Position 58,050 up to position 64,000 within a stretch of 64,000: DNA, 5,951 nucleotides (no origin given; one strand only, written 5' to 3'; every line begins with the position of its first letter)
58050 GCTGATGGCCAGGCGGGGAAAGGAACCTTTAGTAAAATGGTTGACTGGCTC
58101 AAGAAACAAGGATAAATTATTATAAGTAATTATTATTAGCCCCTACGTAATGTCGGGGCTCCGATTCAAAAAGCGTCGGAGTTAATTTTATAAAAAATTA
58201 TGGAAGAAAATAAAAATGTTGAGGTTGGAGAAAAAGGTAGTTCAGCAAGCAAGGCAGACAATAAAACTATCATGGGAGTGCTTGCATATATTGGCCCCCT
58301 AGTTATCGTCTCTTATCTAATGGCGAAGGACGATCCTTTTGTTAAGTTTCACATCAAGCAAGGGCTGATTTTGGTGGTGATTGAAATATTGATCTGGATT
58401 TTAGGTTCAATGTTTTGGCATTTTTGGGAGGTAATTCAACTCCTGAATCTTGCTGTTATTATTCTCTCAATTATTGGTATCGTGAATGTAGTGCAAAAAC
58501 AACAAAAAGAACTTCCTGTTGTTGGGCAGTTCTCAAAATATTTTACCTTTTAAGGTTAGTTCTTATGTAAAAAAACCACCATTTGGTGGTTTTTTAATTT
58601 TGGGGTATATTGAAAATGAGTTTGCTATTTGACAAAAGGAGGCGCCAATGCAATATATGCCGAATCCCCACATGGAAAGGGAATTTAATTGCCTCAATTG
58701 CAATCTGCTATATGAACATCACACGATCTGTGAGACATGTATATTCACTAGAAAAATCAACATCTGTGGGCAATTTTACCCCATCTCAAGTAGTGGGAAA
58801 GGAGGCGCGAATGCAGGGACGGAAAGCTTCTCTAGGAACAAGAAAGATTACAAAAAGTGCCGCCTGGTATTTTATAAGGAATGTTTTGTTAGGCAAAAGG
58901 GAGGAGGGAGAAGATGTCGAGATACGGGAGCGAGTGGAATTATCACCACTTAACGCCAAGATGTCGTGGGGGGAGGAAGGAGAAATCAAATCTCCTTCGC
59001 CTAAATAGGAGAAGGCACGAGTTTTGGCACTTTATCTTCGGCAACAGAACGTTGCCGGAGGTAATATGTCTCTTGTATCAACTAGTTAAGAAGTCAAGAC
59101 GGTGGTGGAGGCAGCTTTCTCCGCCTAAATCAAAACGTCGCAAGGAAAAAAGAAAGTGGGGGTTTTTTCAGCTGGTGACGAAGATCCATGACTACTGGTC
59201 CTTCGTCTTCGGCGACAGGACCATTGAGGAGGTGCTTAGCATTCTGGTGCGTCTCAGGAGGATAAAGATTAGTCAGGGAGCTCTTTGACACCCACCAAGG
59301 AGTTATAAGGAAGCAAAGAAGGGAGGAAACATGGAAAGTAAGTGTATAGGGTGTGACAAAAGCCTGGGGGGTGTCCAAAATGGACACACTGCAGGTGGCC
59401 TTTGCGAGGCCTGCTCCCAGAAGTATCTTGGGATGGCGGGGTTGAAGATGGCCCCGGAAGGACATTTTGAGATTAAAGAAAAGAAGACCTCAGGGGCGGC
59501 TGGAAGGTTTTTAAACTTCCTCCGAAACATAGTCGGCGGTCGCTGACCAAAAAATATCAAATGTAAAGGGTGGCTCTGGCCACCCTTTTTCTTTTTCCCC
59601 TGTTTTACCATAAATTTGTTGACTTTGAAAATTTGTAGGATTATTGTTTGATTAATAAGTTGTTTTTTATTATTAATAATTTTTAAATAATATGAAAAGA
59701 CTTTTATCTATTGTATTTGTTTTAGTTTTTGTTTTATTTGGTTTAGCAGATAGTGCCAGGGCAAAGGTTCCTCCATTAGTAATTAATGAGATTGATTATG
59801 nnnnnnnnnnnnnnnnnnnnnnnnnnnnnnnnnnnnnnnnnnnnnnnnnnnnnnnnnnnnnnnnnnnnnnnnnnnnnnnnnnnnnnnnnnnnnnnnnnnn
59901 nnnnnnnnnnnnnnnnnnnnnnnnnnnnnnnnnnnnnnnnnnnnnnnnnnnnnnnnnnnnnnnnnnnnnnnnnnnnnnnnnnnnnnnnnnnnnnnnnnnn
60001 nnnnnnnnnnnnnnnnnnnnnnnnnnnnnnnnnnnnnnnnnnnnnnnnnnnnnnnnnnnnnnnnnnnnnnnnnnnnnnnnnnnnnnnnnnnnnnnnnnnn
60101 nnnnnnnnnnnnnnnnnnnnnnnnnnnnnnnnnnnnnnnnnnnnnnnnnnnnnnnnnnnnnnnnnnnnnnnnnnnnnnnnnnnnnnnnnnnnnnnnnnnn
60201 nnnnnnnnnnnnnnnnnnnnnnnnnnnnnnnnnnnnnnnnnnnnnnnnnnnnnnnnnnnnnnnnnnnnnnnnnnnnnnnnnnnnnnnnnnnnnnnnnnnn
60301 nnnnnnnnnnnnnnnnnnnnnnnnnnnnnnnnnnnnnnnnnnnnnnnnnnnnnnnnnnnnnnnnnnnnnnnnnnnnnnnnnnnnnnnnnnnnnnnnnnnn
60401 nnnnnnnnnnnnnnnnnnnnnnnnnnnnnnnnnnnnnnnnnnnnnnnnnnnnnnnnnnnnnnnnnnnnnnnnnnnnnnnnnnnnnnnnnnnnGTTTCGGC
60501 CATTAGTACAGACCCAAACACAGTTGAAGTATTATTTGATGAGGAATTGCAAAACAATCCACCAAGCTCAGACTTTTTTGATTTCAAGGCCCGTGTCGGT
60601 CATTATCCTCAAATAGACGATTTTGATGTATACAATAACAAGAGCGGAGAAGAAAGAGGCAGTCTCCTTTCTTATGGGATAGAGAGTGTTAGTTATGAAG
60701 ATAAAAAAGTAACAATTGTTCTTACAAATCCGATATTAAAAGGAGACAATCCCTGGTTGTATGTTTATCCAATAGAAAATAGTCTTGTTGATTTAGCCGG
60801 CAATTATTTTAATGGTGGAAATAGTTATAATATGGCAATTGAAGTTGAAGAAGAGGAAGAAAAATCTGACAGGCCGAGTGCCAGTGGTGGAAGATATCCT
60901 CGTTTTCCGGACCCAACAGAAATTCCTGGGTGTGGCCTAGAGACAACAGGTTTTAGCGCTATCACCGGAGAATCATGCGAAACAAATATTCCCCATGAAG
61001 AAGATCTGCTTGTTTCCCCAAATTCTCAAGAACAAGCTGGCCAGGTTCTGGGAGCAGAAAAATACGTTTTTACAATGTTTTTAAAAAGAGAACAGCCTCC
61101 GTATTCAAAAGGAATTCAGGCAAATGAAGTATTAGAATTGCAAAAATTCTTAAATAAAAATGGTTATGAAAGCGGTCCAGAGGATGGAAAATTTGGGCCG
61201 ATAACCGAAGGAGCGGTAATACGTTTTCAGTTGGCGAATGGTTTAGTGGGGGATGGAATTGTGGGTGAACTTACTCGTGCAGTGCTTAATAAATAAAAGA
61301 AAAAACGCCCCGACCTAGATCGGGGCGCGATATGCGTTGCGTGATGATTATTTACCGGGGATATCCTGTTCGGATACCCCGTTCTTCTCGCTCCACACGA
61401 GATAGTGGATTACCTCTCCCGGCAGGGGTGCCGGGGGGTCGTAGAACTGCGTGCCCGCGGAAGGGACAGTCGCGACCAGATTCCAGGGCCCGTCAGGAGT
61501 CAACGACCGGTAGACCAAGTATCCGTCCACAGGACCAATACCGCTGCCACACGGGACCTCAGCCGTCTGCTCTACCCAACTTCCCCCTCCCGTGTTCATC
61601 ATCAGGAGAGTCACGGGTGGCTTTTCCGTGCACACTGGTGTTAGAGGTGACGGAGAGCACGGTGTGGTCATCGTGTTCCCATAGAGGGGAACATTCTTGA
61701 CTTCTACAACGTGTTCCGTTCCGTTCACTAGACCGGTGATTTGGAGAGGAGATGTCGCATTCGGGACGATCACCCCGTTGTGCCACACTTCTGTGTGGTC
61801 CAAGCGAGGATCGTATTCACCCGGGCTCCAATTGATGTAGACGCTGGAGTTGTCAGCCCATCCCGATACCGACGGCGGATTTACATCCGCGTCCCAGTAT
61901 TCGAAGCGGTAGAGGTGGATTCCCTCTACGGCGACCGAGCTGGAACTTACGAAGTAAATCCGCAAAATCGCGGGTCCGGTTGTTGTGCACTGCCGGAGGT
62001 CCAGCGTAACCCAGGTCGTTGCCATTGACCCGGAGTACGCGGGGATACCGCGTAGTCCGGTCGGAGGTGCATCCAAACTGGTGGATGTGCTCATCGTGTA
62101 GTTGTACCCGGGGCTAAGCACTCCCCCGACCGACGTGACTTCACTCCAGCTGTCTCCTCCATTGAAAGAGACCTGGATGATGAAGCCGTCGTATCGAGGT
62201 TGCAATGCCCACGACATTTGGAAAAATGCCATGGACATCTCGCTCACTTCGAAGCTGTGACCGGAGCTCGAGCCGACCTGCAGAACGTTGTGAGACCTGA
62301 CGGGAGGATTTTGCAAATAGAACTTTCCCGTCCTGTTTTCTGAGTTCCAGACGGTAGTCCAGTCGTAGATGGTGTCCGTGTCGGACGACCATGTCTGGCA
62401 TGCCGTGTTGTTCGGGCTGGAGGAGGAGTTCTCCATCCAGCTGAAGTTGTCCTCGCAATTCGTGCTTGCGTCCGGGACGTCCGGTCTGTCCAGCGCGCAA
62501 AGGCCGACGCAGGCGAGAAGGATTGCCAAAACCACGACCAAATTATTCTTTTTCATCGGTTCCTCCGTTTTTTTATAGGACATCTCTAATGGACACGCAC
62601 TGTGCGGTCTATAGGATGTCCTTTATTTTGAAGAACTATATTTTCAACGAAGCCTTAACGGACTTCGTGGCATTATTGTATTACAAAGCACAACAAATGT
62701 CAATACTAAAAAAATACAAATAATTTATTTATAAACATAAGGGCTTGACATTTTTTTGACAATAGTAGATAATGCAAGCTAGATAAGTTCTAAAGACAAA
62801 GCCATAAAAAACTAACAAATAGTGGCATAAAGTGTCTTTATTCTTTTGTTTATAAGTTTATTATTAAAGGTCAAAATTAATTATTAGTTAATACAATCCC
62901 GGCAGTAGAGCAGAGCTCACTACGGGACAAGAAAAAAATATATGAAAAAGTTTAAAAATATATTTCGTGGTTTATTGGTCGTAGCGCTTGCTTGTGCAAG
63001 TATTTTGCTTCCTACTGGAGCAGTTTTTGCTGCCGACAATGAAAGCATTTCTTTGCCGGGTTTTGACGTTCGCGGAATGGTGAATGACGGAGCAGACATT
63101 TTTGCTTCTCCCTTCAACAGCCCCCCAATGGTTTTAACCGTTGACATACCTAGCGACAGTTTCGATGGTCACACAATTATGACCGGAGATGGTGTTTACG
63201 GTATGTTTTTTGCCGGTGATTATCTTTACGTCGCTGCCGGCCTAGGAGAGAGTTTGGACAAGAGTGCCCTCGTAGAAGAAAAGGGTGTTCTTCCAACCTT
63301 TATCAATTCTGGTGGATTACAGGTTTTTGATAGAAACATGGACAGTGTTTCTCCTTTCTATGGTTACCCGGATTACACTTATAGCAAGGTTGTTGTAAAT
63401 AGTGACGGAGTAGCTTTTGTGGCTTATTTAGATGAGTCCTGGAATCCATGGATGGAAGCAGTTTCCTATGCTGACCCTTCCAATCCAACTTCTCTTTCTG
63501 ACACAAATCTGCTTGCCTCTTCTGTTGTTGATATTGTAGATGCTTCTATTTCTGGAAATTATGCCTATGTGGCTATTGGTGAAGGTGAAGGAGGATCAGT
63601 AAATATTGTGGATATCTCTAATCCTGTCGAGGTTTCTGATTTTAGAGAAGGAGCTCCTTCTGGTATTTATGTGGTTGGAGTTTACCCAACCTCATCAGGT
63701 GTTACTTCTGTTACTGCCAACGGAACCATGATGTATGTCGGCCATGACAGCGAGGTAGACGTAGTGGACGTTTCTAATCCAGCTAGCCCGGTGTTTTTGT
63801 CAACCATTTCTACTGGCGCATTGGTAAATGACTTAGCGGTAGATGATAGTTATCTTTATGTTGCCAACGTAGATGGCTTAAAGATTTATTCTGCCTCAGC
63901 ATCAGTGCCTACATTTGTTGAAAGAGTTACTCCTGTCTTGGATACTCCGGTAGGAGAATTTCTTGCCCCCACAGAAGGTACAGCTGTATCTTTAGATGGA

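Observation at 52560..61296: Cluster of secreted proteins with peptidoglycan-binding domains (PG_binding_1), PKD, TSP3 and LTD modules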

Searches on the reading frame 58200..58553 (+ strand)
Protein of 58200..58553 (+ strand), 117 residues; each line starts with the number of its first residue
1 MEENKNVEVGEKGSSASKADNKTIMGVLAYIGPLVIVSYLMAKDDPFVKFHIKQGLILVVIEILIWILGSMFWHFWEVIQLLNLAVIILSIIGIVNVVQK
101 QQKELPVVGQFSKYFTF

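Call 7: search_protein_families(library=pfam, proteins=[window:58200-58553:+], max_evalue=0.1)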
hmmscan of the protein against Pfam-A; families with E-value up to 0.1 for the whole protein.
window:58200-58553:+ (117 aa): 1 family
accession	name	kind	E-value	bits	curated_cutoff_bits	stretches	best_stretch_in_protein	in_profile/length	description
PF09685.15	DUF4870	-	4.1e-05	24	25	1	23-108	16-103/107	Domain of unknown function (DUF4870)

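Call 86: search_protein_families(library=ncbifam, proteins=[window:58200-58553:+], max_evalue=0.01)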
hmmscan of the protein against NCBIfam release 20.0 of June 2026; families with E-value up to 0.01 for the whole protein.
window:58200-58553:+ (117 aa): 0 families

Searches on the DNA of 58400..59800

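Call 42: search_rna_families(source=window, start=58400, end=59800, threshold=evalue, max_evalue=1)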
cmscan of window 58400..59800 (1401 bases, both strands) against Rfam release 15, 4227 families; matches with E-value up to 1: 11.
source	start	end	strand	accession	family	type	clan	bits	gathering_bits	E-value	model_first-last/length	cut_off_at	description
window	58566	58632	-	RF01859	Phe_leader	Cis-reg; leader;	-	26.6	55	0.071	1-125/125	no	Phenylalanine leader peptide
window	58567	58635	-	RF02891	AgrB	Gene; antisense;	-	25.7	40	0.1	1-84/84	no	ArsR-gov region gene B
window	59555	59632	-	RF02029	sraA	Gene; sRNA;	-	24.9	56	0.37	1-95/95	no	sraA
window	58534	58601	-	RF02900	AaHKsRNA82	Gene; sRNA;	-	23.7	51.4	0.77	1-81/81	no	Aggregatibacter sRNA 82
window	58534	58599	+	RF01859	Phe_leader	Cis-reg; leader;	-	22.7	55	0.52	1-125/125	no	Phenylalanine leader peptide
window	58563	58637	+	RF02351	psRNA14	Gene; sRNA;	-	22.4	60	0.65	1-84/84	no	Proteobacteria sRNA psRNA14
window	58567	58620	-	RF00106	RNAI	Gene; antisense;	-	20.4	47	0.51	1-102/102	no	RNAI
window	59476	59598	-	RF01808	MicX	Gene; sRNA;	-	20.2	75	0.089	1-194/194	no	MicX Vibrio cholerae sRNA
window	59553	59670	+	RF01808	MicX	Gene; sRNA;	-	17.7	75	0.42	1-194/194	no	MicX Vibrio cholerae sRNA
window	59474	59694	-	RF01402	STnc150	Gene; sRNA;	-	16.6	60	0.78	1-267/267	no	STnc150 Hfq binding RNA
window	59437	59593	+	RF00166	PrrB_RsmZ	Gene; sRNA;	CL00106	15.5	44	0.76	1-133/133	no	PrrB/RsmZ RNA family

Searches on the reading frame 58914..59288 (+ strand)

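Call 16: search_protein_families(library=pfam, proteins=[window:58914-59288:+], max_evalue=10)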
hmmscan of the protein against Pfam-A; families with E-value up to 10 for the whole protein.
window:58914-59288:+ (124 aa): 2 families
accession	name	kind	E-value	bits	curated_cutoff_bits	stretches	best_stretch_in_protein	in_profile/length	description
PF03400.19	DDE_Tnp_IS1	-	0.06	14.1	24.1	1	77-115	17-55/131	IS1 transposase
PF01844.29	HNH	-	0.19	12.4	21.4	1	6-30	12-36/47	HNH endonuclease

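Call 86: search_protein_families(library=ncbifam, proteins=[window:58914-59288:+], max_evalue=0.01)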
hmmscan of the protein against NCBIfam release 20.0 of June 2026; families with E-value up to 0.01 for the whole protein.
window:58914-59288:+ (124 aa): 0 families

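Call 87: search_protein_families(library=phrogs, proteins=[window:58914-59288:+], max_evalue=0.01)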
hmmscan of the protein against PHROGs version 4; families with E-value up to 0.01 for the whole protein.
window:58914-59288:+ (124 aa): 1 family
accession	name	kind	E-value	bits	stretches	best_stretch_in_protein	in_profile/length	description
phrog_655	-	DNA, RNA and nucleotide metabolism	0.0011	19.9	1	11-40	52-81/343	homing endonuclease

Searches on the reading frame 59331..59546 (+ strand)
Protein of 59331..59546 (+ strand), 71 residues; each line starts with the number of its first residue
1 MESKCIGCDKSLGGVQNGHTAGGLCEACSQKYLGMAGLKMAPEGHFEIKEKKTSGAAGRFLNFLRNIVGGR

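Call 16: search_protein_families(library=pfam, proteins=[window:59331-59546:+], max_evalue=10)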
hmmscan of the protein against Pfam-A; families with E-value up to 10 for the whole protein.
window:59331-59546:+ (71 aa): 3 families
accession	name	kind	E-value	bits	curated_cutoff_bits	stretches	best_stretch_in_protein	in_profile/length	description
PF17980.7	ADD_DNMT3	-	0.033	14.6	26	1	1-34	16-49/56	DNMT3, cysteine rich ADD domain, GATA1-like zinc finger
PF18912.6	DZR_2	-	0.053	13.8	27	1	4-32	9-31/56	Double zinc ribbon domain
PF24973.1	EGF_LMN_ATRN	-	0.14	12.7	27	1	17-36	19-38/44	Laminin/attractin EGF domain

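Call 86: search_protein_families(library=ncbifam, proteins=[window:59331-59546:+], max_evalue=0.01)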
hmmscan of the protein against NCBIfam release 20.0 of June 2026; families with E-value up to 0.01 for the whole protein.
window:59331-59546:+ (71 aa): 0 families

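Call 87: search_protein_families(library=phrogs, proteins=[window:59331-59546:+], max_evalue=0.01)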
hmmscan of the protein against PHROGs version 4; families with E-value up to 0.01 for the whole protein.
window:59331-59546:+ (71 aa): 1 family
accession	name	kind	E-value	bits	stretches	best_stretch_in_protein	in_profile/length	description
phrog_2147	-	unknown function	0.0026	18.9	1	2-40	8-41/84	-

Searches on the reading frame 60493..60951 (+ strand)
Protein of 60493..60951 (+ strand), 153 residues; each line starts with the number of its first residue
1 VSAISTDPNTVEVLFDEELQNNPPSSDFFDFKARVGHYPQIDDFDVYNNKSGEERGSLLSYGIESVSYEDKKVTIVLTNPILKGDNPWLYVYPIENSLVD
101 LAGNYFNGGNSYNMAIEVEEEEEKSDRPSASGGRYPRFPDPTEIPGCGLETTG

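Call 16: search_protein_families(library=pfam, proteins=[window:60493-60951:+], max_evalue=10)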
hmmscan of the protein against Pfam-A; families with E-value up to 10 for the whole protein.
window:60493-60951:+ (153 aa): 0 families

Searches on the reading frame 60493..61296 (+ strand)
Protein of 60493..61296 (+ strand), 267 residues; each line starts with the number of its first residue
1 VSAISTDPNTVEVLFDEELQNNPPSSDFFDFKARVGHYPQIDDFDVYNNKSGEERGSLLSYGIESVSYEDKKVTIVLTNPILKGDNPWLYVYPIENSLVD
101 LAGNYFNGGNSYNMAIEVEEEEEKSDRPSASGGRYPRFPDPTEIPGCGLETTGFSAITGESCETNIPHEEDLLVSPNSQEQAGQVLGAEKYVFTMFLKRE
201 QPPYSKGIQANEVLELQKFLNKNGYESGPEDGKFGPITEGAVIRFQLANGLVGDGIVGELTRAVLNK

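Call 27: find_homologous_proteins(query=window:60493-61296:+, max_evalue=0.001)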
Query window:60493-61296:+ (267 aa): 52 proteins with E <= 0.001 among 738 candidates.
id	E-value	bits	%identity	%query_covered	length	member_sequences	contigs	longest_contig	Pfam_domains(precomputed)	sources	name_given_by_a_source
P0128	1.4e-50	190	58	66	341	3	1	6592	PF18676.7,PF01471.24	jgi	-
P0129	2.5e-45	173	46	100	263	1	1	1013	PF01471.24,PF19077.7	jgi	jgi:hypothetical protein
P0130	2.7e-36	144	63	47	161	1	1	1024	PF01471.24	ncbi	-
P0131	1.4e-27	115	67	31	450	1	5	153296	PF16403.12,PF01471.24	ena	-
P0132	3.7e-26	110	53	46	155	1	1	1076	PF01471.24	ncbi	ncbi:MAG: peptidoglycan-binding domain-containing protein, partial [Candidatus Paceibacterota bacter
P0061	1.4e-25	108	57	54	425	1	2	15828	PF02412.24,PF00932.26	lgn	-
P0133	3.9e-25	107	72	32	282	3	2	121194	PF16403.12,PF01471.24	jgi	jgi:hypothetical protein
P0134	1.6e-24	105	40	100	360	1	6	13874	PF01471.24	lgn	-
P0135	1.1e-23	102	65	32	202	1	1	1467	PF01471.24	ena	-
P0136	1.2e-22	99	51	46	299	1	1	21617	PF02368.25,PF01471.24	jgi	-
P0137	1.8e-22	98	55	47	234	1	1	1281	PF01471.24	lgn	-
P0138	6.4e-22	96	50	52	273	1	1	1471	PF09479.17,PF09374.16,PF01471.24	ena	-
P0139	1.7e-21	95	67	32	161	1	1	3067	PF18657.7,PF01471.24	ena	-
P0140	5.8e-21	93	51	48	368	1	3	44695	PF16403.12,PF01471.24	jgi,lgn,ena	-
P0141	7.0e-21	93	64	33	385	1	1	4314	PF02368.25,PF01471.24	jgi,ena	-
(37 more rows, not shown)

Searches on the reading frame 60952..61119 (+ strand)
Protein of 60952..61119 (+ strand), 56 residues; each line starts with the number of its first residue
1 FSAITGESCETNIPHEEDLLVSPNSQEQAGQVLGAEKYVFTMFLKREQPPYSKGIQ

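Call 16: search_protein_families(library=pfam, proteins=[window:60952-61119:+], max_evalue=10)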
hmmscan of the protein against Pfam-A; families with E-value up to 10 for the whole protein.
window:60952-61119:+ (56 aa): 1 family
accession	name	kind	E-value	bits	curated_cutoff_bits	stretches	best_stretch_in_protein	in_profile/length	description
PF03683.19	UPF0175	-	0.18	11.9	27.9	1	25-50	35-60/75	Uncharacterised protein family (UPF0175)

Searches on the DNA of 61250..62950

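Call 96: search_rna_families(source=window, start=61250, end=62950, threshold=evalue, max_evalue=0.1)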
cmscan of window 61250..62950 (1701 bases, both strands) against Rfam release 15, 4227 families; matches with E-value up to 0.1: 1.
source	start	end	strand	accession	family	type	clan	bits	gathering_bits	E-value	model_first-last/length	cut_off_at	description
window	62498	62567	-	RF00218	SNORD46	Gene; snRNA; snoRNA; CD-box;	CL00061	21.7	40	0.096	1-104/104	no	Small nucleolar RNA SNORD46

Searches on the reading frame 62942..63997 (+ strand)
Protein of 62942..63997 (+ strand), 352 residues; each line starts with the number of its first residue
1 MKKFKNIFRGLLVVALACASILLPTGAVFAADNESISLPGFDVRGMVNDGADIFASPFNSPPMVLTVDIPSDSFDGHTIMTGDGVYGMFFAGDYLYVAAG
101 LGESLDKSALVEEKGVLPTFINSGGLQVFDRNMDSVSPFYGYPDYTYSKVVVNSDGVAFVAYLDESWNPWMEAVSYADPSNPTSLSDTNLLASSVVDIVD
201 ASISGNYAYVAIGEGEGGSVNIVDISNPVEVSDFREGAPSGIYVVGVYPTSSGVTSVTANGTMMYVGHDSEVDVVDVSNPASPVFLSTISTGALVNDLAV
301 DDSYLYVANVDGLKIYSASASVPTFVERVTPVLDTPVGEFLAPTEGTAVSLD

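Call 7: search_protein_families(library=pfam, proteins=[window:62942-63997:+], max_evalue=0.1)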
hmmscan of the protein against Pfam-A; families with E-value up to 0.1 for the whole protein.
window:62942-63997:+ (352 aa): 1 family
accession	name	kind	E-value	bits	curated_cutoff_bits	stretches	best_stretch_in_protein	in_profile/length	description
PF08309.17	LVIVD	-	2.4e-10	40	20.2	2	200-228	6-31/42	LVIVD repeat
